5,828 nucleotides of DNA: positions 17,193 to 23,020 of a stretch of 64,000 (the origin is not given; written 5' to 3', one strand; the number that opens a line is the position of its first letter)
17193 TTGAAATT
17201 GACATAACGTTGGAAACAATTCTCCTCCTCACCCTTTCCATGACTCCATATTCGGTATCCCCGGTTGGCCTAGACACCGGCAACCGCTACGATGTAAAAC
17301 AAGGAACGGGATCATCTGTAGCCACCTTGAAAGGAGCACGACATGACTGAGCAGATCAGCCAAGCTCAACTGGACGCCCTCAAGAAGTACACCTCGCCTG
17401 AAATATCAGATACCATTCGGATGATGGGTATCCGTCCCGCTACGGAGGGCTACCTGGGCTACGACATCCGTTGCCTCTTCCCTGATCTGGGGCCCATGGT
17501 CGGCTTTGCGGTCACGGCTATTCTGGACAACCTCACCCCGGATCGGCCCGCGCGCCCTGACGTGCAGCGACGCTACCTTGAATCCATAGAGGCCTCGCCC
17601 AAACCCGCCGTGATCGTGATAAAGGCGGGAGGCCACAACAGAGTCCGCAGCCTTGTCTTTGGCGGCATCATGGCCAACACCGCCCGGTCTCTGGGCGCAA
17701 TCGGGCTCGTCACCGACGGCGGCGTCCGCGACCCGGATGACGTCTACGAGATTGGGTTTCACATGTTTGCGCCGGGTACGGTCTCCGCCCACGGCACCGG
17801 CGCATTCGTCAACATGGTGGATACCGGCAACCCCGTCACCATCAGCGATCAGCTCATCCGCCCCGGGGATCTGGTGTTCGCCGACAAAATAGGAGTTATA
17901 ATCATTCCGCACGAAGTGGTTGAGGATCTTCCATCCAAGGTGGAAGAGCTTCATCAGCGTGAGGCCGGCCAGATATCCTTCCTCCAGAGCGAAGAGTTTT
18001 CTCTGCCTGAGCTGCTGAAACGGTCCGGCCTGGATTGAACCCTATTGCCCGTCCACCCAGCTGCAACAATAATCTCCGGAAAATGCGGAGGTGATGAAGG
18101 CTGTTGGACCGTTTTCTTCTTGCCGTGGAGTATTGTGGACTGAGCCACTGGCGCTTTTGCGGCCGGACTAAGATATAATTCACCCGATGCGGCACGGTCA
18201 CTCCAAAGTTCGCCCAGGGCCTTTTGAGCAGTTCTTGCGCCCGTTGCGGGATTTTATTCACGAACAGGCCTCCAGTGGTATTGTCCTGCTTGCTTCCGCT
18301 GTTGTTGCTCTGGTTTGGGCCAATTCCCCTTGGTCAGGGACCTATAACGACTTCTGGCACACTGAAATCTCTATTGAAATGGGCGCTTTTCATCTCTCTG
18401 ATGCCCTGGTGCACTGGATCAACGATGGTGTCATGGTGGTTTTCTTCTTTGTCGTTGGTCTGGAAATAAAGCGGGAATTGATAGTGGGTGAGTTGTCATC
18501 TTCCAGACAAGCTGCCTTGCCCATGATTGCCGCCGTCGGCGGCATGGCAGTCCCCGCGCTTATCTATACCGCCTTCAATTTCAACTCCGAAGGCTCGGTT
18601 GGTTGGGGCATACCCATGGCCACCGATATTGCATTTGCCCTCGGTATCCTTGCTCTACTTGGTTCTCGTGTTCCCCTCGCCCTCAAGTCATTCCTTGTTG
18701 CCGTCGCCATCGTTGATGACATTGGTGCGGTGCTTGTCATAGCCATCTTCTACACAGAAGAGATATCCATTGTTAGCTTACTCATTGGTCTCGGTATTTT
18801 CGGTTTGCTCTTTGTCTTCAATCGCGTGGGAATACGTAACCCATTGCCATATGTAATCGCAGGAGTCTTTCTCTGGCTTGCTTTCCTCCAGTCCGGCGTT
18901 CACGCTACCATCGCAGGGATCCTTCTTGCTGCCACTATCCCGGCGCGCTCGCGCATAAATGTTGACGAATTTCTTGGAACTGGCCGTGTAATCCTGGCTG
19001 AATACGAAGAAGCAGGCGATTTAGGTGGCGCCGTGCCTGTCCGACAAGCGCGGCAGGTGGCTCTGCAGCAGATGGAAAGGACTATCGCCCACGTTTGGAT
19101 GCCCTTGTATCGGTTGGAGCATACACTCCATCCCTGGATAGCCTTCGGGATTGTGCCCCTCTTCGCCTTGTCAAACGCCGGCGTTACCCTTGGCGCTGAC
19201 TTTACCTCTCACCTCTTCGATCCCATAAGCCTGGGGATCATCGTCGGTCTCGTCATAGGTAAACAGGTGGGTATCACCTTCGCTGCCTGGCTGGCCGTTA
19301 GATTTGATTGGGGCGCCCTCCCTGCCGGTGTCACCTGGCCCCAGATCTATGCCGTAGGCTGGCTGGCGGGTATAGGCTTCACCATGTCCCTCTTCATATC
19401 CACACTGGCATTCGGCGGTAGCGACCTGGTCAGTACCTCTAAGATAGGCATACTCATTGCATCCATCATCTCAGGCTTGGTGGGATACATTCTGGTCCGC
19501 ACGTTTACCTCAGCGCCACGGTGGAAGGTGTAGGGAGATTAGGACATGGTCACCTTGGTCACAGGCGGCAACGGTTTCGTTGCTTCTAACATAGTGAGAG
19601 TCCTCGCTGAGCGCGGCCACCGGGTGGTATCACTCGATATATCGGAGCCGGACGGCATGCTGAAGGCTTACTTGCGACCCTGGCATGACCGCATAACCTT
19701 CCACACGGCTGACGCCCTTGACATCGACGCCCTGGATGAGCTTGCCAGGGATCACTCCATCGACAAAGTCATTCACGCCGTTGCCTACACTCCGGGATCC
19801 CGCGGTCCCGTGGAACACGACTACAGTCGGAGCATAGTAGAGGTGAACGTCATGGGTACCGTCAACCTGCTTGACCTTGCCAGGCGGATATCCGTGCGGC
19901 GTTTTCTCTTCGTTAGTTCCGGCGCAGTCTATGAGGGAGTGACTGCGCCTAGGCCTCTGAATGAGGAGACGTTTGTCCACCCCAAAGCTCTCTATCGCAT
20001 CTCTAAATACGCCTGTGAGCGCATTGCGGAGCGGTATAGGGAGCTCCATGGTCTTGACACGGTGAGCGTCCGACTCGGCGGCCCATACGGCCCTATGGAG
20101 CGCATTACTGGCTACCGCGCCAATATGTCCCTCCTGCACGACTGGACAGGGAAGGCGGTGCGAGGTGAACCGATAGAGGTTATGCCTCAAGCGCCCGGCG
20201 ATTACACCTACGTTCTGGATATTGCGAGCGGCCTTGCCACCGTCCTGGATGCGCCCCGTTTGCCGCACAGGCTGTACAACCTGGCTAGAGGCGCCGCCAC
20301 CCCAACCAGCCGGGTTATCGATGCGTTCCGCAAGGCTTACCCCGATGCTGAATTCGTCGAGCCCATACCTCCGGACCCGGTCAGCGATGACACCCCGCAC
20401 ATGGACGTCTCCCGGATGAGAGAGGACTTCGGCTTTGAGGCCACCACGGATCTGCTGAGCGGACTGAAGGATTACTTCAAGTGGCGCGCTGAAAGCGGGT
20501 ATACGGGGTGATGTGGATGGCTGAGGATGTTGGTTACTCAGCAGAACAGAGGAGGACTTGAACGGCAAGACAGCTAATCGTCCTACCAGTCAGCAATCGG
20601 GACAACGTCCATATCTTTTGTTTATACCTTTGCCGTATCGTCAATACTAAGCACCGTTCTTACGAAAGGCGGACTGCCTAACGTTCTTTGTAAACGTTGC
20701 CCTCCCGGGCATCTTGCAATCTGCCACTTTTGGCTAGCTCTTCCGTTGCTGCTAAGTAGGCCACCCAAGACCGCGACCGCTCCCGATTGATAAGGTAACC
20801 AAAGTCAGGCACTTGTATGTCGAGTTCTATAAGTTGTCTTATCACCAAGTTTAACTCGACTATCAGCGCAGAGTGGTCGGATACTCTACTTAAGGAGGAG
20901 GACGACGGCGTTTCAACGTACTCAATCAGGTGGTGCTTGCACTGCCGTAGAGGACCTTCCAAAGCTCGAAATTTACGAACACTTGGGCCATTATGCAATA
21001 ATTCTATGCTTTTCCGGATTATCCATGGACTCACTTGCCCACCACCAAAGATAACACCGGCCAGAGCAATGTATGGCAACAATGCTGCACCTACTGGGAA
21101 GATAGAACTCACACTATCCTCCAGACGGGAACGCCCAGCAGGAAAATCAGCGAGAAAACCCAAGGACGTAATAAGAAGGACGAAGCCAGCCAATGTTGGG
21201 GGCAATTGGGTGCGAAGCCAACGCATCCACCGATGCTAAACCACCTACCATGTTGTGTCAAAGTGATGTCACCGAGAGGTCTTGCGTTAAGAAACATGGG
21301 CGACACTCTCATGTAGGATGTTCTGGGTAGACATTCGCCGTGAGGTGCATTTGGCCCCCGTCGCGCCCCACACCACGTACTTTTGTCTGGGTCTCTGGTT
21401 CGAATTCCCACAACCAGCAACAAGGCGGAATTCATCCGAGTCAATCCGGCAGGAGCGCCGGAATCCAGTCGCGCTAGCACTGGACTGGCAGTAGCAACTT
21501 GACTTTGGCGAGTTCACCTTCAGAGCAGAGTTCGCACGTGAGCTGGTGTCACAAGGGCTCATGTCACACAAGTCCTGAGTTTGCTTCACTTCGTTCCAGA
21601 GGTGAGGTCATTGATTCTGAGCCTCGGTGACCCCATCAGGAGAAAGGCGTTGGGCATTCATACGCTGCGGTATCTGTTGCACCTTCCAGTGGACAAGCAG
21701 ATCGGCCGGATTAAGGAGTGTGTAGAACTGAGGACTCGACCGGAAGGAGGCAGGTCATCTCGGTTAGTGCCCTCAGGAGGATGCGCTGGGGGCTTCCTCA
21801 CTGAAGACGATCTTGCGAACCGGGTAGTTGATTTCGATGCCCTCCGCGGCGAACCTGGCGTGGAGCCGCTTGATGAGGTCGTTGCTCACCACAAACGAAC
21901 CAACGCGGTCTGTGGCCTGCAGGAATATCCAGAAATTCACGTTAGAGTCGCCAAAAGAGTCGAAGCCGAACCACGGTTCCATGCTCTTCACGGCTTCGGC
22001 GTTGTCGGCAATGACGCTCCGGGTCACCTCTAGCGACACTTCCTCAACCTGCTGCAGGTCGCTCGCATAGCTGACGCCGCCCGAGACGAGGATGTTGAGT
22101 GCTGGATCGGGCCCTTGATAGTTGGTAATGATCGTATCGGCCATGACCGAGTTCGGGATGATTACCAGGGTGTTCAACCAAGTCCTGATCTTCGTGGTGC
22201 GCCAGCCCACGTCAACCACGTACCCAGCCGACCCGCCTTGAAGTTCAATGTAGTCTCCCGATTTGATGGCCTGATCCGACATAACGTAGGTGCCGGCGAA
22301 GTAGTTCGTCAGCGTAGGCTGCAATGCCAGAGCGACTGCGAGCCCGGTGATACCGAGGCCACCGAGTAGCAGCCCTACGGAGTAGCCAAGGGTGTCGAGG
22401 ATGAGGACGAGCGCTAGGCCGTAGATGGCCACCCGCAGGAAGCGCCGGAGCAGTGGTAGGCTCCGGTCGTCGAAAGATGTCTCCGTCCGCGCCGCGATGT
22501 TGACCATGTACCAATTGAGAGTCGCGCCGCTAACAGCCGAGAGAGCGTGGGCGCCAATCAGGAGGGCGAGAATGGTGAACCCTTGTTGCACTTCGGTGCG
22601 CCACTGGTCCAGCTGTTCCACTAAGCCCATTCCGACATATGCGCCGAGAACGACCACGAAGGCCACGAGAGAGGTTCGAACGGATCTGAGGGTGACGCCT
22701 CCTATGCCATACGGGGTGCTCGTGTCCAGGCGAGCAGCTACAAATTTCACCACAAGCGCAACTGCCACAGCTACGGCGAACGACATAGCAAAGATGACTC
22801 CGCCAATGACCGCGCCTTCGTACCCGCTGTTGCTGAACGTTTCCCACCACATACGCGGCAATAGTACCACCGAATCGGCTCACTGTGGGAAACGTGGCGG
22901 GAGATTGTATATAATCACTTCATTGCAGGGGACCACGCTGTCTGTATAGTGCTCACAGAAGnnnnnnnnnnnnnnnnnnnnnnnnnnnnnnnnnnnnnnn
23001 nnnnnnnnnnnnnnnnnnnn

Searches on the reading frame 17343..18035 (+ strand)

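Call 95: search_protein_families(library=pfam, max_evalue=0.001, proteins=[window:17343-18035:+])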
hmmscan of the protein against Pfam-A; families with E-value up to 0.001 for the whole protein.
window:17343-18035:+ (231 aa): 1 family
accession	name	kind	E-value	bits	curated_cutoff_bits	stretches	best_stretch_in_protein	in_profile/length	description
PF03737.21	RraA-like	-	1.6e-23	84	24.5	1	19-187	2-152/152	Aldolase/RraA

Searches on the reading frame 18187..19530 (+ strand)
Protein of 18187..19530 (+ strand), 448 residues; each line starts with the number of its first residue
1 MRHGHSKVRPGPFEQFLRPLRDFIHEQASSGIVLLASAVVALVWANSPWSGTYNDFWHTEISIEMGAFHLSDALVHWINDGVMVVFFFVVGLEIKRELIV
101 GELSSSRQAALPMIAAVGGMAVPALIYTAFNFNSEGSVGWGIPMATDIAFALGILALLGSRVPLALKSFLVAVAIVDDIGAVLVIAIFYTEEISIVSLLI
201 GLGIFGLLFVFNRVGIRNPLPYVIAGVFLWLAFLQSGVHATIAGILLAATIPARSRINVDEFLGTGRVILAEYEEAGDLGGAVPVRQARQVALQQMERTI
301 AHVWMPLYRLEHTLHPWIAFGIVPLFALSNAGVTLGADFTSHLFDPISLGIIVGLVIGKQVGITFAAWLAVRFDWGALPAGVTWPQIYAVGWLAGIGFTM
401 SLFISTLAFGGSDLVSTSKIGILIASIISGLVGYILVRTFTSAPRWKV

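Call 95: search_protein_families(library=pfam, max_evalue=0.001, proteins=[window:18187-19530:+])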
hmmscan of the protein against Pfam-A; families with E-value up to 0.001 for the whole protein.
window:18187-19530:+ (448 aa): 1 family
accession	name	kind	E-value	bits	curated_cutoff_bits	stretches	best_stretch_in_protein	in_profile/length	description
PF06965.17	Na_H_antiport_1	-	5.1e-153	509.8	23.5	1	22-436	2-373/374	Na+/H+ antiporter 1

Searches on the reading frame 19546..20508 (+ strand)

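Call 95: search_protein_families(library=pfam, max_evalue=0.001, proteins=[window:19546-20508:+])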
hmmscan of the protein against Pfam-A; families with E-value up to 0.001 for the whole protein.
window:19546-20508:+ (321 aa): 8 families
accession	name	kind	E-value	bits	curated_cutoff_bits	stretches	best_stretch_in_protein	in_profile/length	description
PF01370.27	Epimerase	-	5e-41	141.1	20.9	1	4-246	2-239/240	NAD dependent epimerase/dehydratase family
PF16363.11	GDP_Man_Dehyd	-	5e-28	99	27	1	4-238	1-241/332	GDP-mannose 4,6 dehydratase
PF04321.23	RmlD_sub_bind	-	6.6e-16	58.7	27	1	1-251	1-217/287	RmlD substrate binding domain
PF01073.25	3Beta_HSD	-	5.7e-14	52.3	22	1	4-188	1-189/280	3-beta hydroxysteroid dehydrogenase/isomerase family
PF13460.12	NAD_binding_10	-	6e-10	39.7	27.2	1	7-180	1-146/184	NAD(P)H-binding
PF07993.18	NAD_binding_4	-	1e-09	38.4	20.1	1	49-195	62-220/258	Male sterility protein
PF02719.21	Polysacc_synt_2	-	3.9e-08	33.3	20.2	1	4-125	2-128/293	Polysaccharide biosynthesis protein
PF08659.16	KR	-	2.6e-05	24.7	22.6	1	3-128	3-139/180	KR domain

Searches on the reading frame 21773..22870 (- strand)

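Call 6: search_protein_families(library=pfam, max_evalue=1, proteins=[window:21773-22870:-])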
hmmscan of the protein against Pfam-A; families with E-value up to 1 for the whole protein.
window:21773-22870:- (365 aa): 6 families
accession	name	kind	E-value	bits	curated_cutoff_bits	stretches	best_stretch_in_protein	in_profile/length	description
PF00924.24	MS_channel_2nd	-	3.8e-16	59.4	20.2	1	187-252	3-67/68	Mechanosensitive ion channel, beta-domain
PF21088.3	MS_channel_1st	-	4.7e-08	33.3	23.1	1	145-184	3-42/42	Mechanosensitive ion channel, transmembrane helices 2/3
PF21082.3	MS_channel_3rd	-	0.0049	17.7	21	1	263-347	4-88/88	Mechanosensitive ion channel MscS, C-terminal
PF11190.13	DUF2976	-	0.039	14.3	28.2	0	8-49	15-56/87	Protein of unknown function (DUF2976)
PF25392.1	MS_channel_TM1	-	0.3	11.6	27.1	1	136-162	46-72/79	Mechanosensitive ion channel, transmembrane helix 1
PF19931.4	DUF6394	-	0.37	11.6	30.8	1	33-113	5-80/89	Family of unknown function (DUF6394)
